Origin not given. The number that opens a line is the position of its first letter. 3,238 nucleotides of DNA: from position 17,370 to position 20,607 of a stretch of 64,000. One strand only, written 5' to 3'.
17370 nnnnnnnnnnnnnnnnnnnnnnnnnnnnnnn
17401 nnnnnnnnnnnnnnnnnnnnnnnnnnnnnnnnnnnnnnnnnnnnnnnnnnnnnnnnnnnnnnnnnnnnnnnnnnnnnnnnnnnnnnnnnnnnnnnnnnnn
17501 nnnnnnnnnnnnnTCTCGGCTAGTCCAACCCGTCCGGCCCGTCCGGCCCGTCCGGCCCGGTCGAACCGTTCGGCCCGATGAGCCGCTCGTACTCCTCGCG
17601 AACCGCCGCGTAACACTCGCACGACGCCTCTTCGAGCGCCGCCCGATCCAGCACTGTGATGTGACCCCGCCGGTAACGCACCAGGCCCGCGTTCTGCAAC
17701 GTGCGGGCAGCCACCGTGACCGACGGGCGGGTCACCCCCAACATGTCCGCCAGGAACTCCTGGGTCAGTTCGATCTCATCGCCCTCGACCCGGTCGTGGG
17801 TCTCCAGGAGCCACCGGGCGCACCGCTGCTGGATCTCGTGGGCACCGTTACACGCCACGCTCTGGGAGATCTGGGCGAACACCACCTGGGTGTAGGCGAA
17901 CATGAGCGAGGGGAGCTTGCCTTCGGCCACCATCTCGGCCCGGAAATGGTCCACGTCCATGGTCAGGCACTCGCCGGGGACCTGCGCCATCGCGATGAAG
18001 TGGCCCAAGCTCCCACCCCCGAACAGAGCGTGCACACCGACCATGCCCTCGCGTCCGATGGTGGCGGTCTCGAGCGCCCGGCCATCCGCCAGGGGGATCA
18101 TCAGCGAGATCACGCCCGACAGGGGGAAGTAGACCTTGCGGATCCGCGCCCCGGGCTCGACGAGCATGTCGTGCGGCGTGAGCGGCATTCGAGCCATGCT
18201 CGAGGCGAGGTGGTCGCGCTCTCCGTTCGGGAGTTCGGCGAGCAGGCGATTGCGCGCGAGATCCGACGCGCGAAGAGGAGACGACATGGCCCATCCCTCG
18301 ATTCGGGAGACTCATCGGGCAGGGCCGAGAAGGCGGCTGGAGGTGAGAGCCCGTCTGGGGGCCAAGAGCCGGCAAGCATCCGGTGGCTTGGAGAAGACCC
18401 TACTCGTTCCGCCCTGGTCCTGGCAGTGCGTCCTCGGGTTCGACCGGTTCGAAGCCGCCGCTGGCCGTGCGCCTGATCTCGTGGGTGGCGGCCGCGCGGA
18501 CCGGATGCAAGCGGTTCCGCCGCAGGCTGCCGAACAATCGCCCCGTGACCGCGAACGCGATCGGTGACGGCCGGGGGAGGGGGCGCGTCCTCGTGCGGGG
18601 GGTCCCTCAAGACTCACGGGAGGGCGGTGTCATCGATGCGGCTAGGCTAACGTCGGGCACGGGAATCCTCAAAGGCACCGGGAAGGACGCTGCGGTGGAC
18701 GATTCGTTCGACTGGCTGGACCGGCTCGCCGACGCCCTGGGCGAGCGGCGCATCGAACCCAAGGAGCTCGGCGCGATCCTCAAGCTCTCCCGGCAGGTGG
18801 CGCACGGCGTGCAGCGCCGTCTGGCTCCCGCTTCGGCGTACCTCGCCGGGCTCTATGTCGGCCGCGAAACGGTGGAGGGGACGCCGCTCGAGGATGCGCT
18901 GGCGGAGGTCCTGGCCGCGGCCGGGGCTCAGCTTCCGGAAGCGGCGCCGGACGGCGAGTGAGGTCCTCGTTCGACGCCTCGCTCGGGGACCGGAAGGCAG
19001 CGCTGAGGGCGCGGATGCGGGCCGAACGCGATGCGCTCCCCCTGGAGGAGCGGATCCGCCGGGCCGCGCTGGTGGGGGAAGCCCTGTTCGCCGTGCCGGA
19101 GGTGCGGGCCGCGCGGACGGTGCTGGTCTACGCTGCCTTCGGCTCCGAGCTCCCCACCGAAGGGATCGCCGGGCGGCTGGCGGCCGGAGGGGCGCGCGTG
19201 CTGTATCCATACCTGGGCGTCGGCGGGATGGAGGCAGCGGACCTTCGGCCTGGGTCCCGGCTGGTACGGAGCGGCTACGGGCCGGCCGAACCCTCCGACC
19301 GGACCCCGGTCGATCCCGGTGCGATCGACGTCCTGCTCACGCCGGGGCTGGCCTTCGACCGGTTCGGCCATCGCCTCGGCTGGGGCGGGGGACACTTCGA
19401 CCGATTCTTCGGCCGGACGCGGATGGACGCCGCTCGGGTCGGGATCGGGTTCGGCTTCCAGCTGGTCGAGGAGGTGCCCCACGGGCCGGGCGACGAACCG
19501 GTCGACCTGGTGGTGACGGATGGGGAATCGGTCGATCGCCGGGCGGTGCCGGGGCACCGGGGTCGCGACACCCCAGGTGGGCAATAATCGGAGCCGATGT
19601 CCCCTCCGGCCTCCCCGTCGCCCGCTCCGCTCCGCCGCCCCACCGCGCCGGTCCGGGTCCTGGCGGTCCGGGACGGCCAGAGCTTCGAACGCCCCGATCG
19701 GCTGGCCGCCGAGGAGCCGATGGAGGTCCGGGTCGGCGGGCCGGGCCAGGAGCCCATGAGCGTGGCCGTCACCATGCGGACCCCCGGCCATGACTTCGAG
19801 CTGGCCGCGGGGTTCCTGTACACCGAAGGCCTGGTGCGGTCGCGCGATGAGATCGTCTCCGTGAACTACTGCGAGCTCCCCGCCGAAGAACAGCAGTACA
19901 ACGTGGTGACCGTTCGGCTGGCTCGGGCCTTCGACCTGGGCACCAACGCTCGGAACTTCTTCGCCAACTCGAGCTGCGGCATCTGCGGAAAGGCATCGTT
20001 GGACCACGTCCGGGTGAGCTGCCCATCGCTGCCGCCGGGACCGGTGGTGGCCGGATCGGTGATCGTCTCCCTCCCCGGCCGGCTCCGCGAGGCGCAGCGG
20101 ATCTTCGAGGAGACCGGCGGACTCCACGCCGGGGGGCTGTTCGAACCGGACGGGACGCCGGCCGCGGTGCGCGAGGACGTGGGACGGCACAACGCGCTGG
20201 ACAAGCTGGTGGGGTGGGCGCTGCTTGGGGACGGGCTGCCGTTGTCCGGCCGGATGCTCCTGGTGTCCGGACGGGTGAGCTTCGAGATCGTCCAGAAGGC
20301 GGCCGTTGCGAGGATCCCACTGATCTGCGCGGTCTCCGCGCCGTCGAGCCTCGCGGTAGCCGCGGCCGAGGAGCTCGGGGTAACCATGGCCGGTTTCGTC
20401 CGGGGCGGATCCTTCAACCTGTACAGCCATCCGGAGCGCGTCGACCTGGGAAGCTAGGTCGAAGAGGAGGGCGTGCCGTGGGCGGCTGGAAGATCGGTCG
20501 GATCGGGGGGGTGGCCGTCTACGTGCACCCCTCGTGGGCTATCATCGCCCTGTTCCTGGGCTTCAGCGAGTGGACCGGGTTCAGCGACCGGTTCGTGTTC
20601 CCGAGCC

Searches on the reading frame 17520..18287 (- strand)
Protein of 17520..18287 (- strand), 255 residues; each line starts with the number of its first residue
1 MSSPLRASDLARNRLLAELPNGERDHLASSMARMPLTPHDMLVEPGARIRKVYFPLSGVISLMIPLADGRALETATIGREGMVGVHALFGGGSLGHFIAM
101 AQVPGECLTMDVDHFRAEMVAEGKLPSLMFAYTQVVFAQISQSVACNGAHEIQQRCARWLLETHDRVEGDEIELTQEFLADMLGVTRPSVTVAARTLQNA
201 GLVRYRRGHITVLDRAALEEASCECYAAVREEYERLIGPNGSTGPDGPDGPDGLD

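Call 10: search_protein_families(library=pfam, proteins=[window:17520-18287:-], max_evalue=0.0001)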
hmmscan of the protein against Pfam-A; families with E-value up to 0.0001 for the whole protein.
window:17520-18287:- (255 aa): 3 families
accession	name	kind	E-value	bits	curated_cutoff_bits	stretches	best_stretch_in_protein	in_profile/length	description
PF13545.12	HTH_Crp_2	-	6.1e-19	68.2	27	1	154-220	1-69/70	Crp-like helix-turn-helix domain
PF00027.35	cNMP_binding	-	4.2e-09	36.7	27.5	1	36-119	4-86/89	Cyclic nucleotide-binding domain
PF12802.13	MarR_2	-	8e-06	26.4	27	1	170-207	20-54/61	MarR family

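Call 59: search_solved_structures(query=window:17520-18287:-, max_evalue=1e-10, show_alignments=1)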
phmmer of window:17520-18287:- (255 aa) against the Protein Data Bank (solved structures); distinct sequences matched with E-value up to 1e-10: 0.
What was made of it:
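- Tried and rejected: The Crp-family gene has no PDB hit at 1e-10 or better, so it is not a close orthologue of mycobacterial Crp and gives no synteny argument (call 59).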

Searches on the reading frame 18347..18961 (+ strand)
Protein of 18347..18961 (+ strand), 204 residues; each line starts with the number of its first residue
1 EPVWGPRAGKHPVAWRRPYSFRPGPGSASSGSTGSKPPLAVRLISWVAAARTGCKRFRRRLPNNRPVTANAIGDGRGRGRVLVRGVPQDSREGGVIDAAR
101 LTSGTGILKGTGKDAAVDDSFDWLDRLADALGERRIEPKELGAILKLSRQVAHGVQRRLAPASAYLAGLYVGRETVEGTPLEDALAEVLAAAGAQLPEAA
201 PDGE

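Call 10: search_protein_families(library=pfam, proteins=[window:18347-18961:+], max_evalue=0.0001)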
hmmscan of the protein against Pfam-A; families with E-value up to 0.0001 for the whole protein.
window:18347-18961:+ (204 aa): 1 family
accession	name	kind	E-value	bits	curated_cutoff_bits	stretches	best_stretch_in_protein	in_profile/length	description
PF20058.4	DUF6457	-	1.2e-13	51.2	27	1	122-194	8-70/80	Domain of unknown function (DUF6457)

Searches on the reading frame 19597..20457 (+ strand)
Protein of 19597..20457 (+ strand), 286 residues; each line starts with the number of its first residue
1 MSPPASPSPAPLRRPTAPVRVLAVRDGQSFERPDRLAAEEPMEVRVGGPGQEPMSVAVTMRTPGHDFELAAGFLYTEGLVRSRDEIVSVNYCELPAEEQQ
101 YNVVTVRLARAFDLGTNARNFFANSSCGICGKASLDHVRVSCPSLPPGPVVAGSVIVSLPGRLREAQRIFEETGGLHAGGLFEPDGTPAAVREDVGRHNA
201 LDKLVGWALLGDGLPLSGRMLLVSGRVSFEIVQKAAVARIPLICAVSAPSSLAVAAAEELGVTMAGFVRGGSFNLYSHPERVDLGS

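Call 10: search_protein_families(library=pfam, proteins=[window:19597-20457:+], max_evalue=0.0001)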
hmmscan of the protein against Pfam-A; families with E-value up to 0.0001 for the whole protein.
window:19597-20457:+ (286 aa): 1 family
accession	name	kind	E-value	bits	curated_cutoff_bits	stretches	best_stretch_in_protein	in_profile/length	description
PF02634.21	FdhD-NarQ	-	1.8e-65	221.4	27.2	1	38-282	2-236/237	FdhD/NarQ family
